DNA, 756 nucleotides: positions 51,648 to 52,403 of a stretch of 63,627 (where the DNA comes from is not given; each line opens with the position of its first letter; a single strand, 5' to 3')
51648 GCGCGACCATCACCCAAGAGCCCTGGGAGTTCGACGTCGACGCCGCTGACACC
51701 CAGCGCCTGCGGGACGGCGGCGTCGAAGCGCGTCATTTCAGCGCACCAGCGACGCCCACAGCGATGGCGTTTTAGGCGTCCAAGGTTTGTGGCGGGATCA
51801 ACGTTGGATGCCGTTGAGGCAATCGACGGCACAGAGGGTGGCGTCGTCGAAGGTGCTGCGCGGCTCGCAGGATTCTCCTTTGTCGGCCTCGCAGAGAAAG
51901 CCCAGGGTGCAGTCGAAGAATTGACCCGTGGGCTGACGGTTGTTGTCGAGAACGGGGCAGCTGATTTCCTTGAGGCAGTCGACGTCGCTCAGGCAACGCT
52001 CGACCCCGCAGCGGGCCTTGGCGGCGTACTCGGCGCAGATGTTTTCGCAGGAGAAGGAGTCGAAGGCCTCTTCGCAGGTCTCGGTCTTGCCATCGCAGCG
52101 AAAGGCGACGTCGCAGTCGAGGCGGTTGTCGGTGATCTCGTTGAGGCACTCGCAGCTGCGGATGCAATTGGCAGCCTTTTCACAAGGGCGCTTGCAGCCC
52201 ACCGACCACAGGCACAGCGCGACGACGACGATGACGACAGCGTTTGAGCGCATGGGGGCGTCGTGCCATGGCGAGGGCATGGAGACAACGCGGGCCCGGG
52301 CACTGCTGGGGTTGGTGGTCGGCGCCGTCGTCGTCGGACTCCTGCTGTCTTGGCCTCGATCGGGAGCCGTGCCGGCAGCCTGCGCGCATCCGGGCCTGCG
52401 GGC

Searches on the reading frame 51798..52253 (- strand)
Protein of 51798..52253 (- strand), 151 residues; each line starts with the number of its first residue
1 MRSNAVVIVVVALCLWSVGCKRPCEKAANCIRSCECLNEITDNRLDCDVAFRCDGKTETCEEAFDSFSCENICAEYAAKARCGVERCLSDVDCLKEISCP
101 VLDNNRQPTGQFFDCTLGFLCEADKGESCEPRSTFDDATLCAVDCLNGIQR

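Call 21: find_encoding_contigs(protein=window:51798-52253:-, flank=10000, max_places=6)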
Protein window:51798-52253:- (151 aa): 5 contigs read that carry it; 4 places shown.
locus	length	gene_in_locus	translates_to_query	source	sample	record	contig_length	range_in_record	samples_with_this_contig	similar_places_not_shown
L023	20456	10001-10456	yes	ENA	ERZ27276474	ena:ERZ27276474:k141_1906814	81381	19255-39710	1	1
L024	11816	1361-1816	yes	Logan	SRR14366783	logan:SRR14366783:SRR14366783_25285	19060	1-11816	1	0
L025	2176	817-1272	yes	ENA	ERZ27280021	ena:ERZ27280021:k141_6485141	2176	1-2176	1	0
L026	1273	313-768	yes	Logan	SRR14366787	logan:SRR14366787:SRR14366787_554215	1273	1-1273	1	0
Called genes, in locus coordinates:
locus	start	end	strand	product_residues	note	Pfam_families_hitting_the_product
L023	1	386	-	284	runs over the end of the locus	PF13185:GAF_2, PF13492:GAF_3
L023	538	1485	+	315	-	PF00730:HhH-GPD, PF00633:HHH (faint), PF14815:NUDIX_4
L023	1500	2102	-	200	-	-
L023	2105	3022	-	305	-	PF00348:polyprenyl_synt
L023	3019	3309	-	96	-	PF02609:Exonuc_VII_S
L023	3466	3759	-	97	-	PF12732:YtxH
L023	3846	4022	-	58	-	-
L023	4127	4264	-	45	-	-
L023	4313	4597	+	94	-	PF04226:Transgly_assoc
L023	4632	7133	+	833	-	PF02737:3HCDH_N, PF00725:3HCDH, PF00378:ECH_1, PF16113:ECH_2 (weak)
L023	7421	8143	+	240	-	-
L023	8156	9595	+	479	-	PF07690:MFS_1, PF03137:OATP (faint)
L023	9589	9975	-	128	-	PF06514:PsbU (weak), PF12836:HHH_3, PF14520:HHH_5 (faint)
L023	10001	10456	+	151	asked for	-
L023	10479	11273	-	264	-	-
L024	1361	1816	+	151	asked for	-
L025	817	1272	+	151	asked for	-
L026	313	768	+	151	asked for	-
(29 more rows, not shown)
